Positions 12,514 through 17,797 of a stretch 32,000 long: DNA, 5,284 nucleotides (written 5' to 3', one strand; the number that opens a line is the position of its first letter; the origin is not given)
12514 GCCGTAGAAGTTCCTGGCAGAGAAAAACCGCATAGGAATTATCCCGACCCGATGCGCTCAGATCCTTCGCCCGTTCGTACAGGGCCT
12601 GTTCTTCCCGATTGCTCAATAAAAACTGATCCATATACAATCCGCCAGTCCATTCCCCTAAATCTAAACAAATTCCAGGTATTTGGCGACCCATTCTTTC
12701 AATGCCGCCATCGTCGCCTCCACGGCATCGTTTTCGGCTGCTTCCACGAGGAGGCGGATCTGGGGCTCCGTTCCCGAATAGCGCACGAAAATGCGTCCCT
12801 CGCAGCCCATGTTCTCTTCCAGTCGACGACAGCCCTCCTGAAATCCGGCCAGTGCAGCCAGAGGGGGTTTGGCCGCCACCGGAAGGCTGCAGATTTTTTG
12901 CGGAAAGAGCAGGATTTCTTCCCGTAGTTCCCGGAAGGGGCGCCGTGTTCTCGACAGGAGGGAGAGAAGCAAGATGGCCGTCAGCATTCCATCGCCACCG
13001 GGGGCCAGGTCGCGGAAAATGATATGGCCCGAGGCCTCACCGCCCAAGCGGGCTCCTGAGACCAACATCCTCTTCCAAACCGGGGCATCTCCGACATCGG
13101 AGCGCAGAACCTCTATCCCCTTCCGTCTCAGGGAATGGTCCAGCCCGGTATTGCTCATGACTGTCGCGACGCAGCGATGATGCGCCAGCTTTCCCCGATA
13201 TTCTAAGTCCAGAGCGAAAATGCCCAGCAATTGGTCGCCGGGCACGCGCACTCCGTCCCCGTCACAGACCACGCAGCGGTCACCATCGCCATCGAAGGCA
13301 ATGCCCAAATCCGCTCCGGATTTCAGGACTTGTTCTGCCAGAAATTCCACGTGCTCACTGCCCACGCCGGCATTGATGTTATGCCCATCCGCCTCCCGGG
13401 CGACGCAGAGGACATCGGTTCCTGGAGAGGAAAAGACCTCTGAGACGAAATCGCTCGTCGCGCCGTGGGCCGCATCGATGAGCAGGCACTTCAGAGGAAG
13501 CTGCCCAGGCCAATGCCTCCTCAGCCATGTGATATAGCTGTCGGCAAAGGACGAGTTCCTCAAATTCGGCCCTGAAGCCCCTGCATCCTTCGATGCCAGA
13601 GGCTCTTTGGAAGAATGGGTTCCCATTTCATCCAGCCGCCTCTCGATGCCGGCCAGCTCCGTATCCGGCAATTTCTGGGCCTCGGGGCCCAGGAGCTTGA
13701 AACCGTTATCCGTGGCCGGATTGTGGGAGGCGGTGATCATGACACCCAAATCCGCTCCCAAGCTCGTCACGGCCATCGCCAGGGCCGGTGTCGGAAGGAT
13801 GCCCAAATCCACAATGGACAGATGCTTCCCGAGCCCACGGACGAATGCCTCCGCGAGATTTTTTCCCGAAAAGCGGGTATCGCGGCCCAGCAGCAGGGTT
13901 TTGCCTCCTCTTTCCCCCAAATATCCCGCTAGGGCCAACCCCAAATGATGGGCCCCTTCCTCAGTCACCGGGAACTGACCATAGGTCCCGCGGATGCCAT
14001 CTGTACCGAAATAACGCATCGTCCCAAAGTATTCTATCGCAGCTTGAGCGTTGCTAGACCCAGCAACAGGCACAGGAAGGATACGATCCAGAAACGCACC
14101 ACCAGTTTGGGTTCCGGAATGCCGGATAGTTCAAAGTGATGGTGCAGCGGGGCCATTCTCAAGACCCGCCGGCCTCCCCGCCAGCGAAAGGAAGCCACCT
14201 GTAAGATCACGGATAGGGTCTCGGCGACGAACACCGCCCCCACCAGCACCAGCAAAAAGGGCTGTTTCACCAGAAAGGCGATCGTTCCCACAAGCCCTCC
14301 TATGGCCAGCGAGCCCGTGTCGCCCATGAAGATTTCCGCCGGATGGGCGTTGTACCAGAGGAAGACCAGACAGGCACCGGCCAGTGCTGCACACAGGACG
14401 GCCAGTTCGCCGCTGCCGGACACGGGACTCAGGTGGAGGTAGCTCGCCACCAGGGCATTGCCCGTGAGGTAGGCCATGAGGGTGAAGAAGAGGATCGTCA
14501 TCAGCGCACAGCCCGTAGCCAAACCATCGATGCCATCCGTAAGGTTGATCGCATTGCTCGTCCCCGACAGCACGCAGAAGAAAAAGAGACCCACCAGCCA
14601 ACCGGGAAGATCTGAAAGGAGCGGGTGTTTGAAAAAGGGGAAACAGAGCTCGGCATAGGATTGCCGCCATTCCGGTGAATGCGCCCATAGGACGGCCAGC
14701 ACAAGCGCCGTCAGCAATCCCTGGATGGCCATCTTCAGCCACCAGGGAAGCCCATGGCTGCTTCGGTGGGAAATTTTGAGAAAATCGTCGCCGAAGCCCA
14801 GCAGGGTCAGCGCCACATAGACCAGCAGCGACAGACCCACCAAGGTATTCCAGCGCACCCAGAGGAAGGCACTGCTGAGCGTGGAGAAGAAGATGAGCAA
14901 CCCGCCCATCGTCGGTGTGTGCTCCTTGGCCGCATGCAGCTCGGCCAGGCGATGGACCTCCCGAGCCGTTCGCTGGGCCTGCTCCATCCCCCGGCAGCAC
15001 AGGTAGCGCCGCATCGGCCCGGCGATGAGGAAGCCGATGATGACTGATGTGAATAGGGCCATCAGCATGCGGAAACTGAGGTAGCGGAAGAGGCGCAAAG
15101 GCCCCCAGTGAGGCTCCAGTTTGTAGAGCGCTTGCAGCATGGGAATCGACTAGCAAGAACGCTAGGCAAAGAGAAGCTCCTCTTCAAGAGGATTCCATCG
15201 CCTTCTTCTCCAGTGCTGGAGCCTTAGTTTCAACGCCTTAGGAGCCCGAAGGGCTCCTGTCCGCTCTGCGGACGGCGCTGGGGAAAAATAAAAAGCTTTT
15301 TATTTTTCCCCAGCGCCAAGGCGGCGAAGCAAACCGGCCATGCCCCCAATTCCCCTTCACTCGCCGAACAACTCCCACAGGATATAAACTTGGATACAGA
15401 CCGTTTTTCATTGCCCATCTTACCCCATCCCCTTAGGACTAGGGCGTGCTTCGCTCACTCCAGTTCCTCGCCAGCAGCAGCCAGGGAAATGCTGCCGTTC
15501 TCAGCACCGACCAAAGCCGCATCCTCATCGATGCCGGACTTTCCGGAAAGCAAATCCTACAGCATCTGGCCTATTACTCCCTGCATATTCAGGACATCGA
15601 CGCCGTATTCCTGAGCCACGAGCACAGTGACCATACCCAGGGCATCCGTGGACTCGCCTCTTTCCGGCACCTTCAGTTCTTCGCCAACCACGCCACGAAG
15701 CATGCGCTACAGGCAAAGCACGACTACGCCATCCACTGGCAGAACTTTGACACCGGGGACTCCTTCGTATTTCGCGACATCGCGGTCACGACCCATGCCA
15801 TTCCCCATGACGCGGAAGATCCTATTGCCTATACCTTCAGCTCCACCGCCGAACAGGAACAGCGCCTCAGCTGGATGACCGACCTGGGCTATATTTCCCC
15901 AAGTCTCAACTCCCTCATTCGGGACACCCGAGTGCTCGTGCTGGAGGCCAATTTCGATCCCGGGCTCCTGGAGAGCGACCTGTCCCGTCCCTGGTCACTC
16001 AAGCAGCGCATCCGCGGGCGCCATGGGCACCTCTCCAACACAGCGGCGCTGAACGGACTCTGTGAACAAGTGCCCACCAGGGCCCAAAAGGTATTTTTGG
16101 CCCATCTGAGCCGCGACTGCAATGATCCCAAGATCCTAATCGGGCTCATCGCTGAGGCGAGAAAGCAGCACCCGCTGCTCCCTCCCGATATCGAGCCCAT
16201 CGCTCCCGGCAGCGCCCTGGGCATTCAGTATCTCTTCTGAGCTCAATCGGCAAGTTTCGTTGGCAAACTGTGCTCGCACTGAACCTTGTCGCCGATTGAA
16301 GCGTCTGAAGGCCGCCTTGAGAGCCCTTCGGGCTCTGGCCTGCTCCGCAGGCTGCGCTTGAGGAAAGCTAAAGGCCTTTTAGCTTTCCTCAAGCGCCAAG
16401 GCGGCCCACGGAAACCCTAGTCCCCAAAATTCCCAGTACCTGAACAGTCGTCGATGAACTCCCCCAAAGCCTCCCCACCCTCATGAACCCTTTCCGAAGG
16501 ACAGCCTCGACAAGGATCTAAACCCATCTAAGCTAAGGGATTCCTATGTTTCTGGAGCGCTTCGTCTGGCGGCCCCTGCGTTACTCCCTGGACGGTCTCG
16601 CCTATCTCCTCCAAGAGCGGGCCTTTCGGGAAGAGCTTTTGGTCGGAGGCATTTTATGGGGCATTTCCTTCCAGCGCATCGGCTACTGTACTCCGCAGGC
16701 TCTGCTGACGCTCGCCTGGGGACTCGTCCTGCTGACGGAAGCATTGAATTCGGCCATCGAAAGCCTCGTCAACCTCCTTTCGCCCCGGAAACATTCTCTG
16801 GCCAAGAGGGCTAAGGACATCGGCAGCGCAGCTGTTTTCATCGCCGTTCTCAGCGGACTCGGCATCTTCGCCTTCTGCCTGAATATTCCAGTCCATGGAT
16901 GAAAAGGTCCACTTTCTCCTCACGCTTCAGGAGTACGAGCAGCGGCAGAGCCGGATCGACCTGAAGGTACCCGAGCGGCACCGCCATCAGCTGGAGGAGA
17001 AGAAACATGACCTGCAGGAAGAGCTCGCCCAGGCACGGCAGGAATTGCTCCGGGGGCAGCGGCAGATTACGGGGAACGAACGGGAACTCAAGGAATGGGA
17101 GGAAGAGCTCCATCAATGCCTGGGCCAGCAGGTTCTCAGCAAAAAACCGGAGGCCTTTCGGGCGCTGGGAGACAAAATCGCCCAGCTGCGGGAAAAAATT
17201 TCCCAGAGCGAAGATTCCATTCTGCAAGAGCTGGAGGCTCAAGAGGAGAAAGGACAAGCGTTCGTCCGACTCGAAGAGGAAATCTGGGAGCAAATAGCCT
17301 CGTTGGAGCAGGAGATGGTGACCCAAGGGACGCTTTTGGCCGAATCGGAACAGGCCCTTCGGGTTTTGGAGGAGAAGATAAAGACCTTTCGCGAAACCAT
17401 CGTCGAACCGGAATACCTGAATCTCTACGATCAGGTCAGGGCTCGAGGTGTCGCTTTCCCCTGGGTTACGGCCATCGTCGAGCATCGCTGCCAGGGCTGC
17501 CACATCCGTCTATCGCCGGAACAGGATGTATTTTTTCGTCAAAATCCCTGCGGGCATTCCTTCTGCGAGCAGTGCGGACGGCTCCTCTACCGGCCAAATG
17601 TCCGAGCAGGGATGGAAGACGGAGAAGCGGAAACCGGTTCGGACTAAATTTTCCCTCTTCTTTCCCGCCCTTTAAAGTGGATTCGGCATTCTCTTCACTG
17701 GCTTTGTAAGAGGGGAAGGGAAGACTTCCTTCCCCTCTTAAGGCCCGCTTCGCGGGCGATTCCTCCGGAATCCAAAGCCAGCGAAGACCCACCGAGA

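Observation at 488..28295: Dense family of ~85-100 nt four-helix (cloverleaf-like) palindromic repeats in nearly every long intergenic spacer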

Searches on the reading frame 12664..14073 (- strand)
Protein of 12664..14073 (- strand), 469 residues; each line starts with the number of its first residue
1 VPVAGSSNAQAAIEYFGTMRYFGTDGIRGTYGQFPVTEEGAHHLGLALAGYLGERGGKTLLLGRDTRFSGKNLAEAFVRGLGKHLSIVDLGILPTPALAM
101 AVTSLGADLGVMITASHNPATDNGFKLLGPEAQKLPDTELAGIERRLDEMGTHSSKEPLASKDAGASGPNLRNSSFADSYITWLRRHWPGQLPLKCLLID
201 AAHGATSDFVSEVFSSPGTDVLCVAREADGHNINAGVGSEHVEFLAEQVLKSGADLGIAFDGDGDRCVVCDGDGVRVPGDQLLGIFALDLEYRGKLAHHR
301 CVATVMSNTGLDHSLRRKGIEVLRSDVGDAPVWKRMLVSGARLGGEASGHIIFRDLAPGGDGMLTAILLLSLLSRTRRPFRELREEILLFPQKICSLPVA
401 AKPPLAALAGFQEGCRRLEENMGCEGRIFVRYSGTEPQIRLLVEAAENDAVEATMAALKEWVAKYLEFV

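Call 6: search_protein_families(library=pfam, proteins=[window:12664-14073:-])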
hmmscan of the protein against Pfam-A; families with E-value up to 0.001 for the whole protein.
window:12664-14073:- (469 aa): 4 families
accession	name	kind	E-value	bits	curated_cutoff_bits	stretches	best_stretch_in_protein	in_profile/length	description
PF02878.22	PGM_PMM_I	-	2.5e-36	124.8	22.5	1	20-149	2-133/138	Phosphoglucomutase/phosphomannomutase, alpha/beta/alpha domain I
PF02880.22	PGM_PMM_III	-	1.1e-26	93.7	20.7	1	279-386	2-110/115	Phosphoglucomutase/phosphomannomutase, alpha/beta/alpha domain III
PF02879.22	PGM_PMM_II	-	9.7e-13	49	29.3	1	193-274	20-103/103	Phosphoglucomutase/phosphomannomutase, alpha/beta/alpha domain II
PF00408.26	PGM_PMM_IV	-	8.2e-10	39.1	23.1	1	400-457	7-64/68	Phosphoglucomutase/phosphomannomutase, C-terminal domain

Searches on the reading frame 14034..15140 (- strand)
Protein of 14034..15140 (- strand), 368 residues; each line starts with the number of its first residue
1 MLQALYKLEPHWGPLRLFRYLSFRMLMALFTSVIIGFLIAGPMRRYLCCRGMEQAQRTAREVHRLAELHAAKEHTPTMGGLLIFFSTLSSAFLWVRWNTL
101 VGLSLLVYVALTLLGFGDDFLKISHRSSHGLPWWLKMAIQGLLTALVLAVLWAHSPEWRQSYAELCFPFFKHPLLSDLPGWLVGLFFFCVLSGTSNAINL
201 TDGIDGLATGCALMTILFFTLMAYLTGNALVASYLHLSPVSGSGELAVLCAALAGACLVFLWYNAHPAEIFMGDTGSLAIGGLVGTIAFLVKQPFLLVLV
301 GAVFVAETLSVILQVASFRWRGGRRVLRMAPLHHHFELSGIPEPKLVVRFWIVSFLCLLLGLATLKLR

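Call 6: search_protein_families(library=pfam, proteins=[window:14034-15140:-])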
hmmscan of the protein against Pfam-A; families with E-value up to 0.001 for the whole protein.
window:14034-15140:- (368 aa): 2 families
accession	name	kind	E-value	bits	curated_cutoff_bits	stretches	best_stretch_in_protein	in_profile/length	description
PF00953.26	Glycos_transf_4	-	5.1e-32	111.5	27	1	105-290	5-158/160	Glycosyl transferase family 4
PF10555.14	MraY_sig1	-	0.00061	19.6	20.1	0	73-84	2-13/13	Phospho-N-acetylmuramoyl-pentapeptide-transferase signature 1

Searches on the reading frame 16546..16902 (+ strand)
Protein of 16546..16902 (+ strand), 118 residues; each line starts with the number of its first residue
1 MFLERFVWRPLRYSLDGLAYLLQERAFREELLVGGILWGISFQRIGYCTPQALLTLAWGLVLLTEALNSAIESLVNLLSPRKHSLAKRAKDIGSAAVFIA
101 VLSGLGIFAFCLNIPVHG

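Call 7: search_protein_families(library=pfam, proteins=[window:16546-16902:+])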
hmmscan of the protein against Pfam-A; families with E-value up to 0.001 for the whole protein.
window:16546-16902:+ (118 aa): 1 family
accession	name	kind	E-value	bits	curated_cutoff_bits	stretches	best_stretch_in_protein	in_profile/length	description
PF01219.24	DAGK_prokar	-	9.2e-23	80.5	22.3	1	12-110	1-100/102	Prokaryotic diacylglycerol kinase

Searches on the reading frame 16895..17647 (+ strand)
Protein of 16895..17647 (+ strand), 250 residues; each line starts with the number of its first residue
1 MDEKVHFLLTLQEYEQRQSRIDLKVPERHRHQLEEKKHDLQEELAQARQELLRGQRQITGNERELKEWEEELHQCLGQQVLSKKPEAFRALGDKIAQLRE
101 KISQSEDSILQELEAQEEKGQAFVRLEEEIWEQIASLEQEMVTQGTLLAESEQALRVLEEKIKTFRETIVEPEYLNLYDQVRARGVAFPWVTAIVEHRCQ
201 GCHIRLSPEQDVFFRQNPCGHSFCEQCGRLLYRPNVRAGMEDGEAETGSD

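Call 7: search_protein_families(library=pfam, proteins=[window:16895-17647:+])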
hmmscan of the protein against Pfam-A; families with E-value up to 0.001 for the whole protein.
window:16895-17647:+ (250 aa): 1 family
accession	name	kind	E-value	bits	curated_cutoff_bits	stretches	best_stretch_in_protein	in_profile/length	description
PF14634.12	zf-RING_5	-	0.0008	19.8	27.9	0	198-229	1-30/43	zinc-RING finger domain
